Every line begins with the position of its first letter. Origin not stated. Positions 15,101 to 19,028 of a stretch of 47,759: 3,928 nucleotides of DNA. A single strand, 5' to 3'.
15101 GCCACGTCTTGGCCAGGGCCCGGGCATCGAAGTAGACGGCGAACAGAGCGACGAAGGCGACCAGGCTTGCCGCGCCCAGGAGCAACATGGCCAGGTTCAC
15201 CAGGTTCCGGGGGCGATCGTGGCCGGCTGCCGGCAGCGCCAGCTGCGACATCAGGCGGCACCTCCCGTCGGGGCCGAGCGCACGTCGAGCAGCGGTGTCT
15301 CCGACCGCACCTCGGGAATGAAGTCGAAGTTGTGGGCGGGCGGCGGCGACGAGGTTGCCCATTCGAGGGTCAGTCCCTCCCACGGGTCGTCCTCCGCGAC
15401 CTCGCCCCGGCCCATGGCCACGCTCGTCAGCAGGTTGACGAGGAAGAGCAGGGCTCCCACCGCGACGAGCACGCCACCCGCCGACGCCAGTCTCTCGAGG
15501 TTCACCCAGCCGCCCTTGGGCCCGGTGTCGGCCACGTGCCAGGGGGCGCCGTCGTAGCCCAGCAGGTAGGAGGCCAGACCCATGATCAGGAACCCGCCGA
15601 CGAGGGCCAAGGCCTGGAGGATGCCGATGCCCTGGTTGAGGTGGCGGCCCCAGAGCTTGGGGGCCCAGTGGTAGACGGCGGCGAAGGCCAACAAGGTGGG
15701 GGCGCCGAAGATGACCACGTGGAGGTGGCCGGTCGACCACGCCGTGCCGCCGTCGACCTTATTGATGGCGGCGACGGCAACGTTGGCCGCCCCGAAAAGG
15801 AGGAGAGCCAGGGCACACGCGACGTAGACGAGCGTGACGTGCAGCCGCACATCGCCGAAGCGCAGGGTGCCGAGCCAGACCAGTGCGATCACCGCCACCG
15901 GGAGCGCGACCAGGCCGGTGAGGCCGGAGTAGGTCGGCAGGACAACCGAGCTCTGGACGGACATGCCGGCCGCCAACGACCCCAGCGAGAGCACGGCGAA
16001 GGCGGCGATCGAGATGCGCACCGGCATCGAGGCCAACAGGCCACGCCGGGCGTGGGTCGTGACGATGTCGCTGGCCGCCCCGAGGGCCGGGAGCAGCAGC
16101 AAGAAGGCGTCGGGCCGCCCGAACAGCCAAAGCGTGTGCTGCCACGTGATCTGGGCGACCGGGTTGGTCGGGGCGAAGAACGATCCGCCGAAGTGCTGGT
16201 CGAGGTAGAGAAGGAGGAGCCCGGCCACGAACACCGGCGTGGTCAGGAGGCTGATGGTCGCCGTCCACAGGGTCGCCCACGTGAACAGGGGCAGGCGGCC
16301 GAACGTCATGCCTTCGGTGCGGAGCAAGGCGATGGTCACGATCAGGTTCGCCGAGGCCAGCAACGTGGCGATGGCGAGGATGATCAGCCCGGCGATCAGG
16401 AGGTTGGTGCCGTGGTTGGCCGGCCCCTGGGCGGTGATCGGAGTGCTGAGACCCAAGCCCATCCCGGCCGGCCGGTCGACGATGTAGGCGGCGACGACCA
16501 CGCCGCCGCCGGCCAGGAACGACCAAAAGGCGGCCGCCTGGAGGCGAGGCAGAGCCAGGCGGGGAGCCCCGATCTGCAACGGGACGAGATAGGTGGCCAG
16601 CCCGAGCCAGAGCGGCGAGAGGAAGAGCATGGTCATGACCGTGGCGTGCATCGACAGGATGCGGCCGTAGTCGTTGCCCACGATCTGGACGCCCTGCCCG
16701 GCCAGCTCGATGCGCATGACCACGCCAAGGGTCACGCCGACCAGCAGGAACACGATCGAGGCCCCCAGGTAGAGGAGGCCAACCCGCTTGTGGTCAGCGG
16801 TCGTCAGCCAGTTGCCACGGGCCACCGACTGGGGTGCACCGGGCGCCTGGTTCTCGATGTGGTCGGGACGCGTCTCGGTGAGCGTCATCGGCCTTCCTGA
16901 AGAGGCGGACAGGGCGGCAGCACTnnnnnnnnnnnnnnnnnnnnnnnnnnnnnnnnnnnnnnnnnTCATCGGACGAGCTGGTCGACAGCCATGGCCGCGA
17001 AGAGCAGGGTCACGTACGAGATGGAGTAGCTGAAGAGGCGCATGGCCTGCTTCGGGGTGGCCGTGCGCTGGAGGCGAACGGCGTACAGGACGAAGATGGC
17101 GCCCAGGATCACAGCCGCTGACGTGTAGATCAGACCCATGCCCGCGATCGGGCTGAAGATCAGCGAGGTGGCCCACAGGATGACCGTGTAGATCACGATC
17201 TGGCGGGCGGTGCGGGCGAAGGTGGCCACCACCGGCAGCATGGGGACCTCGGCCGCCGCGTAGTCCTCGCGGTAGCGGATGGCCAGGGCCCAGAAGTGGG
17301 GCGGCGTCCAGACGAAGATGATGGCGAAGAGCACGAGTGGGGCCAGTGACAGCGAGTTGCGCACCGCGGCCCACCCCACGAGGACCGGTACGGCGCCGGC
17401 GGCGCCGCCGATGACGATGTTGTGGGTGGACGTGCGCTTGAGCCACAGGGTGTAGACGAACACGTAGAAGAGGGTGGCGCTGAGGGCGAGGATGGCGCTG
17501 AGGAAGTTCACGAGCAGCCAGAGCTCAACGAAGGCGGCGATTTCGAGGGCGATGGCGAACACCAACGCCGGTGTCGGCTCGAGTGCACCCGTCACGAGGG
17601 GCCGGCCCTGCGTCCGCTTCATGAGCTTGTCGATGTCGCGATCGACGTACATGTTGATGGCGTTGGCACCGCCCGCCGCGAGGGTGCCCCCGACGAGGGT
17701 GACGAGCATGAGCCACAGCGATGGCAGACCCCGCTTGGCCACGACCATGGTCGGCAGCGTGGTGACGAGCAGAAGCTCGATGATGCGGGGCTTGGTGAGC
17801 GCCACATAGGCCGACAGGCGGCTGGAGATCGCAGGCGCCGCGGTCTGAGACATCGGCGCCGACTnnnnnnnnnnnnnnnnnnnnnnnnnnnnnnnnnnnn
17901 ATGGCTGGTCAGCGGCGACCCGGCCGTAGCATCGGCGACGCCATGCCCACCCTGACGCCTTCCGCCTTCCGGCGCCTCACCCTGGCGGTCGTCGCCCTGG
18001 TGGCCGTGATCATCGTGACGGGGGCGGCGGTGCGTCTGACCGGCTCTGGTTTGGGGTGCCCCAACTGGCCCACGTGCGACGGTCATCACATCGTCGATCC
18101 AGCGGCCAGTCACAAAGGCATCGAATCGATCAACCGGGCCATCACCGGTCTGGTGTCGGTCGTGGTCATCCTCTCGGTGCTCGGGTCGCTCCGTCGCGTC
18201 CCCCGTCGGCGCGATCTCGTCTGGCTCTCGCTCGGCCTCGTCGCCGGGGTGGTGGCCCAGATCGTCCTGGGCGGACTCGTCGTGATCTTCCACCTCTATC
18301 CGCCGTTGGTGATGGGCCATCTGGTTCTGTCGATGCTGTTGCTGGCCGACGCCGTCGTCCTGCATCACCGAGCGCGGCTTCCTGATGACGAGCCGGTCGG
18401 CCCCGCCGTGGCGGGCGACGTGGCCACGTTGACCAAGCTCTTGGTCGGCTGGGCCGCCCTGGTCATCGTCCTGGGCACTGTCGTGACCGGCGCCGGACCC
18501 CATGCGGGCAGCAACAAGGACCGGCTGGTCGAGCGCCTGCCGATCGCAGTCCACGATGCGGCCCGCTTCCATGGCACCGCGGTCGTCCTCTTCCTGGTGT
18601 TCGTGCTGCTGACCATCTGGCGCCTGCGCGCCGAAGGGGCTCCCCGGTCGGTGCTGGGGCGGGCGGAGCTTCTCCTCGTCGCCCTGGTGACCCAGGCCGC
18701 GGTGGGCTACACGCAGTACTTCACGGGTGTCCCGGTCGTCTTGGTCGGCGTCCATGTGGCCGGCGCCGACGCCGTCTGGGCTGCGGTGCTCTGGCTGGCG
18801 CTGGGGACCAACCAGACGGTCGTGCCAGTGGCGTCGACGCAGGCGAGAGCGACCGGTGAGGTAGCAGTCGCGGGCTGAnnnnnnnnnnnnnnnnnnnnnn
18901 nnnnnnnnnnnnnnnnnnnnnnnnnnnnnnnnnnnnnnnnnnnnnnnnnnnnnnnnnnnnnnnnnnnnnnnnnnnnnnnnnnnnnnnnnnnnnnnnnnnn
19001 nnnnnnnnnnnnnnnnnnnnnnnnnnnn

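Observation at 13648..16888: Shadow oxidase module (I-like, III-like, cupredoxin) placed in front of a complete caa3 operon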

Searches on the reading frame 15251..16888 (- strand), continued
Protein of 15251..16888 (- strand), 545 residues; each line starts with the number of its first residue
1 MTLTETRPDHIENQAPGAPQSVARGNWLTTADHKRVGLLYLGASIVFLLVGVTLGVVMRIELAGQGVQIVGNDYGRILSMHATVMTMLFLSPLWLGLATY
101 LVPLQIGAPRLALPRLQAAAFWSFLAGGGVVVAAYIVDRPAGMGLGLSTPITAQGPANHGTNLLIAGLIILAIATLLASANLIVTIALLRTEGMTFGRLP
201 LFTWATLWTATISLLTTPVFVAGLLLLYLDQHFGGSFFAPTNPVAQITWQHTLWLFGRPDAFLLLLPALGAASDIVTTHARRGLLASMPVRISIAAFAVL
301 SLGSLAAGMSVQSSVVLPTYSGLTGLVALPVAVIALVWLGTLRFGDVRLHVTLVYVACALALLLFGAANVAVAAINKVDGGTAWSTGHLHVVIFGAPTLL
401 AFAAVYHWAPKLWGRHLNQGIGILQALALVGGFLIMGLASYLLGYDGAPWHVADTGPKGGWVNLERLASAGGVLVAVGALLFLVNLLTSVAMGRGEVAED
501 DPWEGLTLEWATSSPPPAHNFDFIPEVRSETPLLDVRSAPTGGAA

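Call 104: fold_search(model_id=the predicted structure, library=pdb)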
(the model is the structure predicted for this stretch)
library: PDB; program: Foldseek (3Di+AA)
matches with E <= 10: 753; with E <= 0.001: 88
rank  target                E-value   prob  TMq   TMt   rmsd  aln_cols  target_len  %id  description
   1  6hwh_Q                1.9e-26  1.00  0.87  0.87   3.4       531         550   32  Structure of a functional obligate respiratory supercomplex from Mycobacterium smegmatis (released 2018-11-07)
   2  9gy6_F                4.3e-26  1.00  0.88  0.87   6.7       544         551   33  Mycobacterial cytochrome bc1:aa3 with inhibitor (released 2025-04-09)
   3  7q21_D                5.3e-26  1.00  0.88  0.84   4.3       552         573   29  III2-IV2 respiratory supercomplex from Corynebacterium glutamicum (released 2022-02-02)
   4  7qhm_D                6.1e-26  1.00  0.88  0.83   4.9       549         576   30  Cytochrome bcc-aa3 supercomplex (respiratory supercomplex III2/IV2) from Corynebacterium glutamicum (stigmatellin and  (released 2022-05-18)
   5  8ovc_L                2.0e-25  1.00  0.87  0.86   7.0       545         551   32  Respiratory supercomplex (III2-IV2) from Mycobacterium smegmatis (released 2024-07-17)
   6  7qho_D                4.0e-25  1.00  0.87  0.83   4.9       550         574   30  Cytochrome bcc-aa3 supercomplex (respiratory supercomplex III2/IV2) from Corynebacterium glutamicum (as isolated) (released 2022-05-18)
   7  8hcr_F                1.2e-24  1.00  0.87  0.86   7.2       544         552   31  Cryo-EM structure of the Mycobacterium tuberculosis cytochrome bcc:aa3 supercomplex and a novel inhibitor targeting su (released 2023-05-03)
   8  6adq_F                3.9e-24  1.00  0.87  0.86   6.9       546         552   32  Respiratory Complex CIII2CIV2SOD2 from Mycobacterium smegmatis (released 2018-11-14)
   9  8qqk_A                9.5e-24  1.00  0.85  0.70   6.0       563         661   27  Cryo-EM structure of E. coli cytochrome bo3 quinol oxidase assembled in peptidiscs (released 2024-04-24)
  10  2yev_A                1.7e-23  1.00  0.86  0.61   3.0       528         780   29  Structure of caa3-type cytochrome oxidase (released 2012-05-23)
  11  7cub_A                2.6e-23  1.00  0.85  0.71   3.2       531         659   29  2.55-Angstrom Cryo-EM structure of Cytochrome bo3 from Escherichia coli in Native Membrane (released 2021-08-25)
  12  7n9z_F                2.7e-23  1.00  0.85  0.71   3.1       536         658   28  E. coli cytochrome bo3 in MSP nanodisc (released 2021-09-01)
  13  3omi_A                6.2e-23  1.00  0.82  0.84   3.3       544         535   26  Catalytic core subunits (I and II) of cytochrome C oxidase from Rhodobacter sphaeroides with D132A mutation (released 2011-02-02)
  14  8ugh_4A               8.6e-23  1.00  0.84  0.88   3.1       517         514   26  In-situ structure of typeA supercomplex with lipids in respiratory chain (composite) (released 2024-06-19)
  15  1ar1_A                1.0e-22  1.00  0.82  0.84   3.4       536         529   25  Structure at 2.7 Angstrom Resolution of the Paracoccus Denitrificans two-subunit Cytochrome C Oxidase Complexed with a (released 1998-02-11)
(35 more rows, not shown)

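Call 106: list_cluster_members(proteins=[P0238, P0198, P0184, P0213, P0247, P0255, P0273, P0222, P0204, P0177])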
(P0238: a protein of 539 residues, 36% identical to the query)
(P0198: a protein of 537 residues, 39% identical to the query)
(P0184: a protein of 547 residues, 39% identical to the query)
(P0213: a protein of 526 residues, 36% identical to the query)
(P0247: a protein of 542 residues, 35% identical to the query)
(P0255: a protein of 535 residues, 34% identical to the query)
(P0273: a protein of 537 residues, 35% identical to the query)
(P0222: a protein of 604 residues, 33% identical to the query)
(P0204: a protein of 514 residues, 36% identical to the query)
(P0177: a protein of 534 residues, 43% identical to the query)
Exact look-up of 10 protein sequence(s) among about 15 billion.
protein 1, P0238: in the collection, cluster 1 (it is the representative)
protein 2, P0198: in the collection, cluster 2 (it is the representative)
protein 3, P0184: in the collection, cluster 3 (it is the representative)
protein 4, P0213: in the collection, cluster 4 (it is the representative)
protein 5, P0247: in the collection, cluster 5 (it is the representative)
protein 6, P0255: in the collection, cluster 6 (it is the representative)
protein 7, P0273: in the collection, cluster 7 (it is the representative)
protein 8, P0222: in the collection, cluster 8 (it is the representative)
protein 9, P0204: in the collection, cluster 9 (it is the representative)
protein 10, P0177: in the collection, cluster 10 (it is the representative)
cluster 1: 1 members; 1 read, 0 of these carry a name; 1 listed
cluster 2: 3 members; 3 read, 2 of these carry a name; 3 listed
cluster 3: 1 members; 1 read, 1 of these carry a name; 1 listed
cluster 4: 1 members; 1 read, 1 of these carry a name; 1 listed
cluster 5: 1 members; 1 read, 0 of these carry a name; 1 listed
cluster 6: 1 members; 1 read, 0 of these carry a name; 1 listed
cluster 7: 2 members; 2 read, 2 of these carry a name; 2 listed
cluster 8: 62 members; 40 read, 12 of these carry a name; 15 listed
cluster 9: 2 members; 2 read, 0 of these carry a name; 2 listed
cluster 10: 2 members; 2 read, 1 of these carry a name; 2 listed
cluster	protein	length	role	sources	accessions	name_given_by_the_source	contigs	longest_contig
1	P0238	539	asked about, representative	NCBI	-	-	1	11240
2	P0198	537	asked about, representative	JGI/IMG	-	cytochrome c oxidase subunit 1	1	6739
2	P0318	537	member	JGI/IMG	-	cytochrome c oxidase subunit 1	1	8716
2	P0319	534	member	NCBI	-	-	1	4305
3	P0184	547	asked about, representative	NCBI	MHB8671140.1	MAG: cbb3-type cytochrome c oxidase subunit I [Acidimicrobiales bacterium]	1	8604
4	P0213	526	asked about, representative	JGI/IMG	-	cytochrome c oxidase subunit I+III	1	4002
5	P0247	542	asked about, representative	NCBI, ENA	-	-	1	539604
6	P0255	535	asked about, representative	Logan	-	-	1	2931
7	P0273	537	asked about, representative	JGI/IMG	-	heme/copper-type cytochrome/quinol oxidase subunit 1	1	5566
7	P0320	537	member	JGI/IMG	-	heme/copper-type cytochrome/quinol oxidase subunit 1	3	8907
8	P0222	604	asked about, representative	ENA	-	-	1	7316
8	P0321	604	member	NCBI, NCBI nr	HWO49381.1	MAG TPA: cbb3-type cytochrome c oxidase subunit I [Solirubrobacterales bacterium] | cbb3-type cytochrome c oxidase subunit I [Solirubrobacterales bacterium]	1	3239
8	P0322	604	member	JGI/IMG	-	cytochrome c oxidase subunit 1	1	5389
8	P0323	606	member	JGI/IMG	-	cytochrome c oxidase subunit 1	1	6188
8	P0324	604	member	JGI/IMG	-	cytochrome c oxidase subunit 1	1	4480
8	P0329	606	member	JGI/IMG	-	cytochrome c oxidase subunit 1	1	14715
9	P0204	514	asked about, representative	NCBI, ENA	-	-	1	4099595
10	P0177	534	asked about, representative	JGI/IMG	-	cytochrome c oxidase subunit 1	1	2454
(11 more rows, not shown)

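Call 107: find_encoding_contigs(protein=P0204, flank=10000, max_places=1)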
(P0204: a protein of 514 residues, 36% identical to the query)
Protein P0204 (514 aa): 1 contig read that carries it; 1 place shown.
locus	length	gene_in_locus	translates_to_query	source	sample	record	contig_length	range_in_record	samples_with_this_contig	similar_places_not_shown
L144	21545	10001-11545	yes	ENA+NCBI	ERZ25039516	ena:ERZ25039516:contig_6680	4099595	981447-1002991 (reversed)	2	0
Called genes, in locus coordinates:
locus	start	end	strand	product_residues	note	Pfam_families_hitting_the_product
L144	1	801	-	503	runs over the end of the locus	PF03007:WS_DGAT_cat, PF06974:WS_DGAT_C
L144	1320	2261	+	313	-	PF02770:Acyl-CoA_dh_M, PF00441:Acyl-CoA_dh_1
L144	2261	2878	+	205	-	PF17784:Sulfotransfer_4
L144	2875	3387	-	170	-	PF00293:NUDIX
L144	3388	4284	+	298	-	PF07510:GmrSD_C (weak)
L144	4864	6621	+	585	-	PF19878:DUF6351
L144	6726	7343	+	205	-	PF02660:G3P_acyltransf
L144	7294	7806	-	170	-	PF09438:DUF2017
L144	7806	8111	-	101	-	PF02617:ClpS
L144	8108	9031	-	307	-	PF02628:COX15-CtaA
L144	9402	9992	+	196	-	PF01040:UbiA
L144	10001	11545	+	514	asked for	PF00115:COX1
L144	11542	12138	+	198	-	PF00510:COX3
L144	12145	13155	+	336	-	PF13473:Cupredoxin_1 (weak)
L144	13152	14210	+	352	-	PF02790:COX2_TM, PF00116:COX2, PF00034:Cytochrom_C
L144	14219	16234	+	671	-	PF00115:COX1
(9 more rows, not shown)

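Call 108: find_encoding_contigs(protein=P0329, flank=10000, max_places=1)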
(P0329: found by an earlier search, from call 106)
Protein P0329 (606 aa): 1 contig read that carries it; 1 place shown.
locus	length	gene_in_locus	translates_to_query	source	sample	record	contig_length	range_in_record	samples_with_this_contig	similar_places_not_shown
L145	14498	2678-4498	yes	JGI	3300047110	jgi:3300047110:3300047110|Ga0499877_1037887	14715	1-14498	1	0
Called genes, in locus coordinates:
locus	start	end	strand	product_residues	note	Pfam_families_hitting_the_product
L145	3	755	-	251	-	?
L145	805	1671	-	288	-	PF14378:PAP2_3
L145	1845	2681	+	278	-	PF00116:COX2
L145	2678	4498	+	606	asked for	PF00115:COX1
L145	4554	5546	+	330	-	PF01040:UbiA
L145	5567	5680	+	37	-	-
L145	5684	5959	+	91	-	-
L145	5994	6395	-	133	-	PF00571:CBS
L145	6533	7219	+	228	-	PF00034:Cytochrom_C, PF13442:Cytochrome_CBB3 (faint), PF00034:Cytochrom_C (weak)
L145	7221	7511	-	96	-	-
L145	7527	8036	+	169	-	-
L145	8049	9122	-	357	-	PF24684:Vgb_lyase, PF00058:Ldl_recept_b (faint)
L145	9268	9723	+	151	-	-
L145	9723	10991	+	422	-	PF07494:Reg_prop (faint), PF24684:Vgb_lyase, PF01436:NHL (faint), PF24684:Vgb_lyase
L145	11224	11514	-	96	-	-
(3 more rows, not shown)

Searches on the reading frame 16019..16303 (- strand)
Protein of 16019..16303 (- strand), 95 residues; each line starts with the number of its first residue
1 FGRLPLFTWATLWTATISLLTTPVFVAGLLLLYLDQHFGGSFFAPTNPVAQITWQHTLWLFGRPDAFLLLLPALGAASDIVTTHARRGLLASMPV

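Call 68: find_related_loci(query=A5, collection=metagenome_contigs, flank=10000)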
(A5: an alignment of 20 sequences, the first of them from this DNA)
Query A5 (95 aa) in metagenome_contigs; peptide patterns used: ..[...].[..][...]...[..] (x = any residue, [..] = any of these).
78 stretches matched a pattern; 52 encode a relative of the query (tblastn E <= 1e-3); 52 distinct loci.
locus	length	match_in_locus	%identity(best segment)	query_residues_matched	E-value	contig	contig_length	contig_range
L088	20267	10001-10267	63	3-91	1e-36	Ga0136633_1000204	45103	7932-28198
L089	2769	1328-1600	65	3-94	1e-36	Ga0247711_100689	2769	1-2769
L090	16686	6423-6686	61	3-90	4e-35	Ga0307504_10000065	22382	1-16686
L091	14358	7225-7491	62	3-91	2e-35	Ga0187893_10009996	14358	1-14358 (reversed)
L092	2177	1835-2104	62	1-90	1e-34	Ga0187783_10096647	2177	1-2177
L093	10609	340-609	62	1-90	3e-34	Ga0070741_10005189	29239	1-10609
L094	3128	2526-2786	61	3-89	1e-33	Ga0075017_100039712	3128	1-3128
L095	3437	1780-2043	60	3-90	1e-33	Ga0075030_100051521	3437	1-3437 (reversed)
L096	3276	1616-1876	61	3-89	2e-33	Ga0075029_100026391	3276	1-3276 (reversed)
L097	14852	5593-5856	64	3-90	1e-33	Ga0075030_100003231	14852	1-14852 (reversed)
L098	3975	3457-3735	56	3-95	8e-33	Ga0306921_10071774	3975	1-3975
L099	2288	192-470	61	1-93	5e-33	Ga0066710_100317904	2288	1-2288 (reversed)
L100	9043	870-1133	58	3-90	5e-33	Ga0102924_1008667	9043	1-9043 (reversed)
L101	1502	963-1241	56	3-95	4e-33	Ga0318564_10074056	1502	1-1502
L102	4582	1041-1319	56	3-95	1e-32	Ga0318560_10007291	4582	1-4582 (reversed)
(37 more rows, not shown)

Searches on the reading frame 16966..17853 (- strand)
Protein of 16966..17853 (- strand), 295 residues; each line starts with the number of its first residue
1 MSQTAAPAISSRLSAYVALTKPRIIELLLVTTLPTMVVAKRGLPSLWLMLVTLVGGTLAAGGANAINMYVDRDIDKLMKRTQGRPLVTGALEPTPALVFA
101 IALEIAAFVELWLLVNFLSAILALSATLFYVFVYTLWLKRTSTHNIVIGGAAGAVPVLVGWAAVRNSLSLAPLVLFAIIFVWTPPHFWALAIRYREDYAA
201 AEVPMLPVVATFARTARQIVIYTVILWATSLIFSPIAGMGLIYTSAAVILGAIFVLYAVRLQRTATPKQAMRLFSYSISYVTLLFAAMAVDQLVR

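Call 10: search_protein_families(library=pfam, proteins=[window:16966-17853:-], max_evalue=0.01)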
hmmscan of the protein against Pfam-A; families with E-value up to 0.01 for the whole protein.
window:16966-17853:- (295 aa): 1 family
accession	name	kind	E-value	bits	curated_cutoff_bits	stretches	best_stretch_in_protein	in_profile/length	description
PF01040.23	UbiA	-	6.7e-65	219.3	34.2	1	28-274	1-244/250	UbiA prenyltransferase family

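Call 11: search_protein_families(library=ncbifam, proteins=[window:16966-17853:-], max_evalue=0.01)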
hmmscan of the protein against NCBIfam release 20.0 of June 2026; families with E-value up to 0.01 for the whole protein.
window:16966-17853:- (295 aa): 19 families
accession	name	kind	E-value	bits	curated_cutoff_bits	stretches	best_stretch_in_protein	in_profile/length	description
NF003349.0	PRK04375.1-2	equivalog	1.1e-121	406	246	1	6-294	18-312/318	heme o synthase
TIGR01473.1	cyoE_ctaB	equivalog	1.6e-99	333.2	210.3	1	15-291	2-280/281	heme o synthase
NF003348.0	PRK04375.1-1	equivalog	3e-65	220.5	285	1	13-294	3-285/292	heme o synthase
TIGR01474.1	ubiA_proteo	equivalog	1e-21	77.7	275.45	1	20-292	11-281/282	4-hydroxybenzoate octaprenyltransferase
NF009523.0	PRK12884.1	equivalog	1.7e-16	60.3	269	1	12-291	3-276/279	prenyltransferase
NF009524.0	PRK12886.1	equivalog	4.5e-14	52.5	387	1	35-294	30-286/291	prenyltransferase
NF009522.0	PRK12883.1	equivalog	5.1e-13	49.1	353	1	13-276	3-263/279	geranylgeranylglycerol-phosphate geranylgeranyltransferase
TIGR01475.1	ubiA_other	subfamily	6.4e-13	48.8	180.8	1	33-291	22-279/282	UbiA-like polyprenyltransferase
NF009515.0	PRK12874.1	equivalog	6.6e-12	45.4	392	1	33-289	28-284/291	4-hydroxybenzoate polyprenyltransferase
NF041585.1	MqnP_Cj_Hp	exception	7e-12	45.4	375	1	34-287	22-275/281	menaquinone biosynthesis prenyltransferase MqnP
NF009521.0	PRK12882.1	equivalog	1.3e-11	44.3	296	1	12-289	4-277/280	geranylgeranylglycerol-phosphate geranylgeranyltransferase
NF009514.0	PRK12873.1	equivalog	1.4e-09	37.7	246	1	20-290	20-293/297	4-hydroxybenzoate polyprenyltransferase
NF009526.0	PRK12888.1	equivalog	2.9e-09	36.8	364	1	31-293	37-294/301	4-hydroxybenzoate octaprenyltransferase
NF041586.1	MqnP_DT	exception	9.5e-09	35.3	430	1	35-264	22-247/277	menaquinone biosynthesis prenyltransferase MqnP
NF041584.1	MqnP_SCO4491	exception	1.7e-07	31.3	420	1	31-293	25-282/285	menaquinone biosynthesis prenyltransferase MqnP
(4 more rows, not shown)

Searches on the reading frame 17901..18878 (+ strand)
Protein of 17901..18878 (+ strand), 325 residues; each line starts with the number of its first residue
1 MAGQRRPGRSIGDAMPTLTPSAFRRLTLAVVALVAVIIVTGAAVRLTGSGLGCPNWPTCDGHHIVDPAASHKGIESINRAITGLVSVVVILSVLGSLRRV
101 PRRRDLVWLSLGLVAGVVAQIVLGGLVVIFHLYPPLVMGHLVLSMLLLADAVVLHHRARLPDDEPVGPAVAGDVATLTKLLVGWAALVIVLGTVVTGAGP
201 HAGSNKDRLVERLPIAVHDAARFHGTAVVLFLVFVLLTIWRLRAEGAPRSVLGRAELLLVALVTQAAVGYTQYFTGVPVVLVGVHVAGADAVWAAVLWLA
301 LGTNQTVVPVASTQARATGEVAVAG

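Call 37: search_protein_families(library=pfam, proteins=[window:17901-18878:+], max_evalue=0.001)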
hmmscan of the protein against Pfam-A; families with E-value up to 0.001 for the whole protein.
window:17901-18878:+ (325 aa): 1 family
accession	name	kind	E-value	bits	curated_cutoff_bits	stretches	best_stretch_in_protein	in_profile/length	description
PF02628.20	COX15-CtaA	-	7.4e-25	88.1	29.9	1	25-296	2-321/322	Cytochrome oxidase assembly protein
